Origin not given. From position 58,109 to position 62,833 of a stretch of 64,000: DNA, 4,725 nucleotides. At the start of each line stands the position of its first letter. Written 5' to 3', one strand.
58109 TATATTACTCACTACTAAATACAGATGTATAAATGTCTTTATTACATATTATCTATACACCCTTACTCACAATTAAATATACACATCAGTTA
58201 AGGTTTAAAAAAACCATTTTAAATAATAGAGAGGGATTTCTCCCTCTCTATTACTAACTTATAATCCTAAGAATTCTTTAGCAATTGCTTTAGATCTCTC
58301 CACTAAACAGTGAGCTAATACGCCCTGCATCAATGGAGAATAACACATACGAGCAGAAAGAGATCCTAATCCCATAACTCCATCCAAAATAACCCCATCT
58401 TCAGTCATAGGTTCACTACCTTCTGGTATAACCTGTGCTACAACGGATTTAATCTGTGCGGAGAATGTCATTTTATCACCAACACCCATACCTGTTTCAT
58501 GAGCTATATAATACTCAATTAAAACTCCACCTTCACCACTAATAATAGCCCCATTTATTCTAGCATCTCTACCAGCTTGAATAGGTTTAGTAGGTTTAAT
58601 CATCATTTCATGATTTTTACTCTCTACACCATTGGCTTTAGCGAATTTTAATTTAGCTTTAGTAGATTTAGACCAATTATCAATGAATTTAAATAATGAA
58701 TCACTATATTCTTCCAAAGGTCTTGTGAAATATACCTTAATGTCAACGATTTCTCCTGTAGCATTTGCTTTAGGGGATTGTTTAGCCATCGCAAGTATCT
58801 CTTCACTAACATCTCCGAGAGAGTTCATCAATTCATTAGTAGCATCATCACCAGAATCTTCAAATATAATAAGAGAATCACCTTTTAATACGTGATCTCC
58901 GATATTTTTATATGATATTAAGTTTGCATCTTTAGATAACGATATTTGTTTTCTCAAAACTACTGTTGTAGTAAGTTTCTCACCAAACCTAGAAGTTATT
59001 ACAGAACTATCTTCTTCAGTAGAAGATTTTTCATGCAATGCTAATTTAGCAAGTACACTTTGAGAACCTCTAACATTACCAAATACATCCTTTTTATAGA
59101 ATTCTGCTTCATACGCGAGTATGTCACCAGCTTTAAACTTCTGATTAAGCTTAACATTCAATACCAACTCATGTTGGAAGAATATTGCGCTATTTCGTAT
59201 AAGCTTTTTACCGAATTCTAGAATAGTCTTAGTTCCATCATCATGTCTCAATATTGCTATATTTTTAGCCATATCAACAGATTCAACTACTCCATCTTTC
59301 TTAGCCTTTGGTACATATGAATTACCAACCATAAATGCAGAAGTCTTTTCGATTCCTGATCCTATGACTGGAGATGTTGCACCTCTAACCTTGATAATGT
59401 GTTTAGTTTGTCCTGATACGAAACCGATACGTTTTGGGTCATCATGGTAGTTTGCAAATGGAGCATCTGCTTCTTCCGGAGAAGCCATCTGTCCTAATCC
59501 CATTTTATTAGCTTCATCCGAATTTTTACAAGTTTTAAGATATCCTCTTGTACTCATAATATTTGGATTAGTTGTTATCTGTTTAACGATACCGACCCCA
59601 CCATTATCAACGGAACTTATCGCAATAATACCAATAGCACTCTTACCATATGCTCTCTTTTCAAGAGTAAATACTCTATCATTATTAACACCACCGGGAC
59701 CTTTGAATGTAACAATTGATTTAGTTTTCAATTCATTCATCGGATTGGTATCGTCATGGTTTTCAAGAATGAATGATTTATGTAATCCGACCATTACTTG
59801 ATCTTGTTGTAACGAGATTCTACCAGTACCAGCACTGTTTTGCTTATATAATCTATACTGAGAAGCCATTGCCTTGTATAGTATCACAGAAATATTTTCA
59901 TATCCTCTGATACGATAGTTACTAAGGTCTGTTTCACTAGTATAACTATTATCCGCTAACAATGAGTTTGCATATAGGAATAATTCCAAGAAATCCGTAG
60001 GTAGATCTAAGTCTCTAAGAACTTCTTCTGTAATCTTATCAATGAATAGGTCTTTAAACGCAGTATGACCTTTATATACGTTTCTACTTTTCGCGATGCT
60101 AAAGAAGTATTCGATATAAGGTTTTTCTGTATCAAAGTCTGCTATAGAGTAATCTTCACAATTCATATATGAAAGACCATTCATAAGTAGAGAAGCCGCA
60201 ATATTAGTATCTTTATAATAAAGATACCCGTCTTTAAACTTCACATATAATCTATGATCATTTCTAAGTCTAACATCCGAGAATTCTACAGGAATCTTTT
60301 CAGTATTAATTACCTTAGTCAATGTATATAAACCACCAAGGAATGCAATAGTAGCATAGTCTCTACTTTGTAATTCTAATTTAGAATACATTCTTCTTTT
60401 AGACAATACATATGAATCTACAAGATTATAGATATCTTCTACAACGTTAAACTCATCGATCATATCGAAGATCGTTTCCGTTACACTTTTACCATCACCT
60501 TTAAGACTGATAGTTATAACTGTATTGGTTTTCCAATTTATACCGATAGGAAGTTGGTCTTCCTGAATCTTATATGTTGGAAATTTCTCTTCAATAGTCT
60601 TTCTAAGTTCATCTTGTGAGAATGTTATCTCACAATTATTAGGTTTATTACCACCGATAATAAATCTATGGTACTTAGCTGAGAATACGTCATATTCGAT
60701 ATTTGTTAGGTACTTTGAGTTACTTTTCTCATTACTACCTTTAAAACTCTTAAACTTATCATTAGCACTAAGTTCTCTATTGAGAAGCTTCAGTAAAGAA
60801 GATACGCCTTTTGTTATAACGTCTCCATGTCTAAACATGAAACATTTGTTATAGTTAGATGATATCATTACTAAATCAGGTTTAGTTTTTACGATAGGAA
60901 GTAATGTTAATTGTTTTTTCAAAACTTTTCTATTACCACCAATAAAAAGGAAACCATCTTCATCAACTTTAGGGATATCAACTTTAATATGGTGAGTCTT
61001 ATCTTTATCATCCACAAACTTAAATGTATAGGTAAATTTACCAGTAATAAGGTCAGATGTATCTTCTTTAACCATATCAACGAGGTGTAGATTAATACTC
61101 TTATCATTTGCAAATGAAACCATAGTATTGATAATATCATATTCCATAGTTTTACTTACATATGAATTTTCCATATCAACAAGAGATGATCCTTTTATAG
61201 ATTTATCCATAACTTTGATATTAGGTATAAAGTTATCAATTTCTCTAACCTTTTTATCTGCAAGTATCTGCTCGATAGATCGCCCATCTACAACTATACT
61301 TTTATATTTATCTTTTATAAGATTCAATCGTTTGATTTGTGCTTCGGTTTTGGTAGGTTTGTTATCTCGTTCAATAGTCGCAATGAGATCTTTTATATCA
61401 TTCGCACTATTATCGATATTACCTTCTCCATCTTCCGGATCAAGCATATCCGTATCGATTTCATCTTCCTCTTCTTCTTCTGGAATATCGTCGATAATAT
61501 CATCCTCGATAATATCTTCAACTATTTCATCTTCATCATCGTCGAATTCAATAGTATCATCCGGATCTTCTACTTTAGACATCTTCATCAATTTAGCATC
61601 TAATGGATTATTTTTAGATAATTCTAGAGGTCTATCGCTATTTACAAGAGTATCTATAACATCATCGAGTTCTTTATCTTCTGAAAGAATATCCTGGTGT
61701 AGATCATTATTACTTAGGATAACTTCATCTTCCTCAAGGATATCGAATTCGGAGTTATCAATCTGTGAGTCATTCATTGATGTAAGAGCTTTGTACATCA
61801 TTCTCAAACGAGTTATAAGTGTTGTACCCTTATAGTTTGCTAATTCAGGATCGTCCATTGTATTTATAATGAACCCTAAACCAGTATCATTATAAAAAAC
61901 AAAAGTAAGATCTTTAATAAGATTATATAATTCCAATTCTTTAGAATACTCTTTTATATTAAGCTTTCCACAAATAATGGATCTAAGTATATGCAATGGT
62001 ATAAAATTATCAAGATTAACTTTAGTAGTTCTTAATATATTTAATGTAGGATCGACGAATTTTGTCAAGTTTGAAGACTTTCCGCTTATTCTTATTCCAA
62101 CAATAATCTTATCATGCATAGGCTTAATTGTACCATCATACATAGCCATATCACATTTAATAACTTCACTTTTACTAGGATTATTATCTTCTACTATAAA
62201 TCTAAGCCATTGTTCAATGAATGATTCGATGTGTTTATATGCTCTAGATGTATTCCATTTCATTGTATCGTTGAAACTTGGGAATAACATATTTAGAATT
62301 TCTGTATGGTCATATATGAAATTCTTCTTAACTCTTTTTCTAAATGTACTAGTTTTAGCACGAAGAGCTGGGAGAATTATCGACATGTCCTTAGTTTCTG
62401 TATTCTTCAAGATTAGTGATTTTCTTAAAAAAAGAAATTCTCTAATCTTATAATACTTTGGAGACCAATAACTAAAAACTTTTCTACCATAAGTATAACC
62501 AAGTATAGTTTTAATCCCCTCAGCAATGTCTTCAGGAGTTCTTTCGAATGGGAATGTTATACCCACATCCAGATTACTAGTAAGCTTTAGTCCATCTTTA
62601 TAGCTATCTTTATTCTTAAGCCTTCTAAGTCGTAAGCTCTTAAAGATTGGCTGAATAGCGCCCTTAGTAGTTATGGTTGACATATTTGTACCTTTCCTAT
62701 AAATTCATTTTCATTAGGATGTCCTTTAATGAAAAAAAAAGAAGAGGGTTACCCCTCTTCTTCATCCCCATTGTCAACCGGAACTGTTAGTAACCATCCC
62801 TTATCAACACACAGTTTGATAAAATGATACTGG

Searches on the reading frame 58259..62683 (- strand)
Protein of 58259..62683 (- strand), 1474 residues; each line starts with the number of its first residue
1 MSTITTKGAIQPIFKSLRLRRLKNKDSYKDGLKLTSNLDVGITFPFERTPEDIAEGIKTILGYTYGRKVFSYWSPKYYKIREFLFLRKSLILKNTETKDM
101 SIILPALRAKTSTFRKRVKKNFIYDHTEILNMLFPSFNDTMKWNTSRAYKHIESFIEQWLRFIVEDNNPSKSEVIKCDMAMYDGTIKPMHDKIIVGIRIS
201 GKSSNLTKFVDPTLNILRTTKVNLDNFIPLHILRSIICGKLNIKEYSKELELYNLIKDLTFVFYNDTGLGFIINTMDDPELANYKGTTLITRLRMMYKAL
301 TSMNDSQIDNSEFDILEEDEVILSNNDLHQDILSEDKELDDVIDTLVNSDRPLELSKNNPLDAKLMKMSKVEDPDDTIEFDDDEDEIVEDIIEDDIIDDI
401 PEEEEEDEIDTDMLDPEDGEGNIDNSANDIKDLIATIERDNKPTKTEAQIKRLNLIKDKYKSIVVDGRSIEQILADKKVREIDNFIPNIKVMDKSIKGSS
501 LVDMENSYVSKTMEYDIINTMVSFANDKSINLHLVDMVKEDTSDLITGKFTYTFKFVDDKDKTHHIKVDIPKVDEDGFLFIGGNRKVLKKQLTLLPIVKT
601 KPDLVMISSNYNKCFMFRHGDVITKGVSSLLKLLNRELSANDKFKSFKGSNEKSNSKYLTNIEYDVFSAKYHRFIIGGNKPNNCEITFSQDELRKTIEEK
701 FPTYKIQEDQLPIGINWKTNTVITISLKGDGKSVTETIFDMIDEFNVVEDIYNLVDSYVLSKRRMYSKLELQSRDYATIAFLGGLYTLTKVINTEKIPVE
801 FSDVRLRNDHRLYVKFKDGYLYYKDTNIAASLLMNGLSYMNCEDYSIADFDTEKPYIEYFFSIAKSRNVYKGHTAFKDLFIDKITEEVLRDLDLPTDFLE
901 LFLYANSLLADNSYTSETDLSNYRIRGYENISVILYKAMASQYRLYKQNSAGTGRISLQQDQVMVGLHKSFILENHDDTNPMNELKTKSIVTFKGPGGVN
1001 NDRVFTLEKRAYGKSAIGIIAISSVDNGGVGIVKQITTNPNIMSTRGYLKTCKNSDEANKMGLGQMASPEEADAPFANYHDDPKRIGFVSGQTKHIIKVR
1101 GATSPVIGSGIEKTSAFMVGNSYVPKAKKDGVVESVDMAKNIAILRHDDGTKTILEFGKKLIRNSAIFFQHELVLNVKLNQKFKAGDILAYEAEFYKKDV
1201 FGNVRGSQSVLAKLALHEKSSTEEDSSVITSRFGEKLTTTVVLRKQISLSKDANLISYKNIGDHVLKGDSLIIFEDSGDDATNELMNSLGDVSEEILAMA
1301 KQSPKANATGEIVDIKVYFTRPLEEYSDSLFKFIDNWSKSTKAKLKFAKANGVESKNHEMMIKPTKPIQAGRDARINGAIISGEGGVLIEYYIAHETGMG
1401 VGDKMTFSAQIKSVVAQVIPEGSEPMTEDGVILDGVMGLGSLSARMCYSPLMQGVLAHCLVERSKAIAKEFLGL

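Call 14: search_protein_families(library=phrogs, proteins=[window:58259-62683:-], max_evalue=0.01)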
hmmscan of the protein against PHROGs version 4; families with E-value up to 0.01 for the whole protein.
window:58259-62683:- (1474 aa): 4 families
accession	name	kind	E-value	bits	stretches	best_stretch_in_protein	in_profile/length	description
phrog_3148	-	DNA, RNA and nucleotide metabolism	9.1e-168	561.3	1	288-1469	265-1418/1424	RNA polymerase beta subunit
phrog_14872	-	DNA, RNA and nucleotide metabolism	7.9e-134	449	1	348-1469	270-1389/1393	RNA polymerase beta subunit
phrog_38251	-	DNA, RNA and nucleotide metabolism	3.7e-75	254.6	1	256-1001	199-944/945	RNA polymerase beta subunit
phrog_3295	-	DNA, RNA and nucleotide metabolism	7.2e-06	25.7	1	1386-1453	378-445/698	RNA polymerase beta subunit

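Call 15: search_protein_families(library=pfam, proteins=[window:58259-62683:-], max_evalue=0.01)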
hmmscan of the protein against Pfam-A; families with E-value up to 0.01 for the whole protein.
window:58259-62683:- (1474 aa): 1 family
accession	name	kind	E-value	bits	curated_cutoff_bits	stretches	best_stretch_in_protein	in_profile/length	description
PF00562.33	RNA_pol_Rpb2_6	-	0.00035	20.3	23.4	1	1261-1462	144-284/373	RNA polymerase Rpb2, domain 6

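Call 31: find_homologous_proteins(query=window:58259-62683:-, region=800-1474)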
Query window:58259-62683:-, residues 800-1474 (675 aa): 452 proteins with E <= 0.001 among 8000 candidates; the best 120 are listed. Only proteins of 810 to 2580 residues were searched: fused or split forms outside these lengths cannot appear, so this answer is no evidence that the protein stands alone or is whole; lengths 'longer' or 'shorter' looks for them.
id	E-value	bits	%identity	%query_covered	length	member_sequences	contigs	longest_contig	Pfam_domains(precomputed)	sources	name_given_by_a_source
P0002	0.0e+0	1477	98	100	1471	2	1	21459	-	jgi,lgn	-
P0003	0.0e+0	1034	68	100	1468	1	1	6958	-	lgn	-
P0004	0.0e+0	1019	66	100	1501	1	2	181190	-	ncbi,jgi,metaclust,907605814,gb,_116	metaclust:\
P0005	0.0e+0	1017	65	100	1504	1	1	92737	-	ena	-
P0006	4.6e-298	1008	66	100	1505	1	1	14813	PF00562.34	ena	-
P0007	3.1e-294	995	64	100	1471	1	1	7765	-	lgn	-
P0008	1.4e-285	967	64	100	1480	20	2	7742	-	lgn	-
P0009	6.2e-284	961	65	100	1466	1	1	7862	-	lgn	-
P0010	1.9e-281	953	64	100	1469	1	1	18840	-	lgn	-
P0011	7.2e-279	945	61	100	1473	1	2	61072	-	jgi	-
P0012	5.8e-274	928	60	100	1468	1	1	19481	-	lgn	-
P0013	9.0e-268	908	59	100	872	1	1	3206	-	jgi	-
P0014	8.1e-247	839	57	100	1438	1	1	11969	-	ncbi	-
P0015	2.9e-245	834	57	100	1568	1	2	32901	-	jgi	-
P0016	5.0e-245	833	56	100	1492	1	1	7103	PF00562.34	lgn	-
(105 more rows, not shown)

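Call 32: find_encoding_contigs(protein=P0002, flank=8000, max_places=2)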
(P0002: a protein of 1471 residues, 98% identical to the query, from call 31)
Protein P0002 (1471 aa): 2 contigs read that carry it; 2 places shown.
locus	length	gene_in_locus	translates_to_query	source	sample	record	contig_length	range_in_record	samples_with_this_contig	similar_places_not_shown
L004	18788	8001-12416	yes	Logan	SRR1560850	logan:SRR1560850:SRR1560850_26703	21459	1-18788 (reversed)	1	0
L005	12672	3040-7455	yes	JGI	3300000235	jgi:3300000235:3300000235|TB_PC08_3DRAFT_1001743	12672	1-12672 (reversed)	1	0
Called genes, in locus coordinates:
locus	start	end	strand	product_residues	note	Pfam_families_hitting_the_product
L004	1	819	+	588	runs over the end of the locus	PF03104:DNA_pol_B_exo1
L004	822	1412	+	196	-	-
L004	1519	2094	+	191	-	-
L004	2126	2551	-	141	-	-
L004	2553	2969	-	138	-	-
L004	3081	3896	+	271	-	PF24308:DUF7487 (weak)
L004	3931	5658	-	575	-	PF08291:Peptidase_M15_3, PF05951:Peptidase_M15_2 (faint), PF08291:Peptidase_M15_3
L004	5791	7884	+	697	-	-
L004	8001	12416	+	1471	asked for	-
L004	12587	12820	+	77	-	-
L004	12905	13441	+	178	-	-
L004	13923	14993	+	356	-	-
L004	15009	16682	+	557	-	PF20307:divDNAB, PF03796:DnaB_C (weak)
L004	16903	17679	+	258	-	-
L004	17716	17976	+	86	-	-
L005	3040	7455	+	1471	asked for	-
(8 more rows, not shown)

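Call 33: find_encoding_contigs(protein=P0004, flank=8000, max_places=2)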
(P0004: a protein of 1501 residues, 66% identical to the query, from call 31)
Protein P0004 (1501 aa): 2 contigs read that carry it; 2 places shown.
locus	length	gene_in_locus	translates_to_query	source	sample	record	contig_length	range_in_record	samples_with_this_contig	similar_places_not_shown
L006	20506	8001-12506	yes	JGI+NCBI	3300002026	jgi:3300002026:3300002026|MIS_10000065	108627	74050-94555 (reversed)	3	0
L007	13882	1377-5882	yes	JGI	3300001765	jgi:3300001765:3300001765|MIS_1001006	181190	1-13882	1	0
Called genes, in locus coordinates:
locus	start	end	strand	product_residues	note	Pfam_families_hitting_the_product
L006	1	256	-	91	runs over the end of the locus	-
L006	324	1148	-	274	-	-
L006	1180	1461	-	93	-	-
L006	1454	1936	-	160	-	-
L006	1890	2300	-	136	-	-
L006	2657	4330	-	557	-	PF20307:divDNAB, PF03796:DnaB_C (weak)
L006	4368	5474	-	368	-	-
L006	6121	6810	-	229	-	-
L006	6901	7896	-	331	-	-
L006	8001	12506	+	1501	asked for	-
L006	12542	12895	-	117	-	-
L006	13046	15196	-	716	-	-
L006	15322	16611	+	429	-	-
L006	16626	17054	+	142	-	PF08291:Peptidase_M15_3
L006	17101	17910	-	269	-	PF24308:DUF7487 (weak)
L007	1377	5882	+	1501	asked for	-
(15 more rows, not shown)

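Call 34: find_encoding_contigs(protein=P0005, flank=8000, max_places=2)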
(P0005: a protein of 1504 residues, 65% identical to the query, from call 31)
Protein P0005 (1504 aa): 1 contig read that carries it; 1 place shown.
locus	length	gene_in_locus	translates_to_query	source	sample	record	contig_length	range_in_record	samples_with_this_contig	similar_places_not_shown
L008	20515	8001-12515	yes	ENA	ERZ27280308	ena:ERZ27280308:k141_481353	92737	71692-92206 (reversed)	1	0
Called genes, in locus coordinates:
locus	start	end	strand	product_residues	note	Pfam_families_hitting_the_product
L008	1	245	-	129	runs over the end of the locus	-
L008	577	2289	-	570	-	PF20307:divDNAB, PF03796:DnaB_C (weak)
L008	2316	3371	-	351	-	-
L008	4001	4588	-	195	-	-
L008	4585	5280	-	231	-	-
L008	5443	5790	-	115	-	-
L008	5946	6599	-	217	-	-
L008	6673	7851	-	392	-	-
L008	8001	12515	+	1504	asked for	-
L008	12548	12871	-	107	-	-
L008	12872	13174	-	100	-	-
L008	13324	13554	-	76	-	-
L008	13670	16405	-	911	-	-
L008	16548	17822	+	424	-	-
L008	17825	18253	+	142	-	PF08291:Peptidase_M15_3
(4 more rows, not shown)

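Call 40: find_encoding_contigs(protein=P0003, flank=10000, max_places=1)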
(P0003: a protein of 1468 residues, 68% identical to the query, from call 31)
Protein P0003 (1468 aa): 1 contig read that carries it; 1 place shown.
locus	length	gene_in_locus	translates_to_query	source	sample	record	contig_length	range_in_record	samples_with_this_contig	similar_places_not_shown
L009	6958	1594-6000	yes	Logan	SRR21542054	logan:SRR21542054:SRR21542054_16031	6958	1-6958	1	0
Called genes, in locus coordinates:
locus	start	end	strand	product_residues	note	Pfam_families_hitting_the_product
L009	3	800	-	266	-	?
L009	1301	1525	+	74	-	-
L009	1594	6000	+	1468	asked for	-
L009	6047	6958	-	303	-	?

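Call 41: find_encoding_contigs(protein=P0011, flank=10000, max_places=1)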
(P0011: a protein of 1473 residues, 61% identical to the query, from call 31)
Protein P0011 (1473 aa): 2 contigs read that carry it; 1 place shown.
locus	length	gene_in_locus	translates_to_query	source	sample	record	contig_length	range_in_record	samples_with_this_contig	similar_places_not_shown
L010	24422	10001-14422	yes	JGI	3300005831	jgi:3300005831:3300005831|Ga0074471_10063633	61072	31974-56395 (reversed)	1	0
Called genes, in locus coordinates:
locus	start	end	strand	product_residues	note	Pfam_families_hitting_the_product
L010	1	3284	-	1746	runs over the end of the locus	-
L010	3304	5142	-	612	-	-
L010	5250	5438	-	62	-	-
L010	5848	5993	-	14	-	-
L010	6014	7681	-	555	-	PF20307:divDNAB, PF03796:DnaB_C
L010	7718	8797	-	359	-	-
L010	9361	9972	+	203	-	-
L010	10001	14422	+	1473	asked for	-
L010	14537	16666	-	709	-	-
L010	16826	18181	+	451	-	PF08291:Peptidase_M15_3 (weak)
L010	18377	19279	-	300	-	PF08433:KTI12, PF13671:AAA_33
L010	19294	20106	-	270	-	-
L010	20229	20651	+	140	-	-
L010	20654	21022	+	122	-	-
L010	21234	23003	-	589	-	PF03104:DNA_pol_B_exo1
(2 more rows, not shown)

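Call 42: find_encoding_contigs(protein=P0010, flank=10000, max_places=1)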
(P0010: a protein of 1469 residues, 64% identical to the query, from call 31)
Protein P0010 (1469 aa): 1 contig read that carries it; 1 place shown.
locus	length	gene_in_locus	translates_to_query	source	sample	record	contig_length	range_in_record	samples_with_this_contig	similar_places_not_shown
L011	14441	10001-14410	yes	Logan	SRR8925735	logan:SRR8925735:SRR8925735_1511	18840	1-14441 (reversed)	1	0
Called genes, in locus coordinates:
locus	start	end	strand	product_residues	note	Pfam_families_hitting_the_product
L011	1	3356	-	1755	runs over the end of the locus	-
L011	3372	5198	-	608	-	-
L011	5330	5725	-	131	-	-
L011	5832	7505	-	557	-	PF20307:divDNAB, PF03796:DnaB_C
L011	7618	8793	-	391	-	-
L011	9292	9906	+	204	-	-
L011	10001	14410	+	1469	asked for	-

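Call 43: find_encoding_contigs(protein=P0012, flank=10000, max_places=1)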
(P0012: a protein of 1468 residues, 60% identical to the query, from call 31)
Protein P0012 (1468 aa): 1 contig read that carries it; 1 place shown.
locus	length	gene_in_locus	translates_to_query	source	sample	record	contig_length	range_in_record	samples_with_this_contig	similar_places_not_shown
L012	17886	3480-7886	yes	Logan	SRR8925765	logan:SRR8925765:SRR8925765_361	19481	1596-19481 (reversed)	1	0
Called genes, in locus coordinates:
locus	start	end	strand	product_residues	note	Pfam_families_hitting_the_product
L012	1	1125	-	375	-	?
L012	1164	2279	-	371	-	-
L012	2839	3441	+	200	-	-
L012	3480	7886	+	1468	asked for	-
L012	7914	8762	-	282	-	PF22083:I-HmuI_NUMOD-like (faint), PF07463:NUMOD4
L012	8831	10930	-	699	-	-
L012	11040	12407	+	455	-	PF08291:Peptidase_M15_3 (weak)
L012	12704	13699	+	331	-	-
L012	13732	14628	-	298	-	PF06414:Zeta_toxin (weak), PF08433:KTI12 (weak), PF13671:AAA_33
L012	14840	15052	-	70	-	-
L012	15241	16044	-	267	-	-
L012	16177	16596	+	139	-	-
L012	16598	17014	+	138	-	-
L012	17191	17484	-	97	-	-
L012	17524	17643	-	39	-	-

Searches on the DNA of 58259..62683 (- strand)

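Call 85: search_rna_families(source=L004, start=13470, end=13740, threshold=evalue, max_evalue=10)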
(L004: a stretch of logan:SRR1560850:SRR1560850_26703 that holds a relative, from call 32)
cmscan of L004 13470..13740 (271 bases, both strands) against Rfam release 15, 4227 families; matches with E-value up to 10: 2.
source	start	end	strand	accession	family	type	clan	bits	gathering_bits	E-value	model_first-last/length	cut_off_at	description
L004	13662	13708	+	RF01095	PK-CuYV_BPYV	Cis-reg;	-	15.6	60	2.4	1-56/56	no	3'-terminal pseudoknot of CuYV/BPYV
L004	13516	13564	+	RF01642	ceN54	Gene; snRNA; snoRNA; CD-box;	-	14.3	60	1.7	1-68/68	no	Caenorhabditis snoRNA ceN54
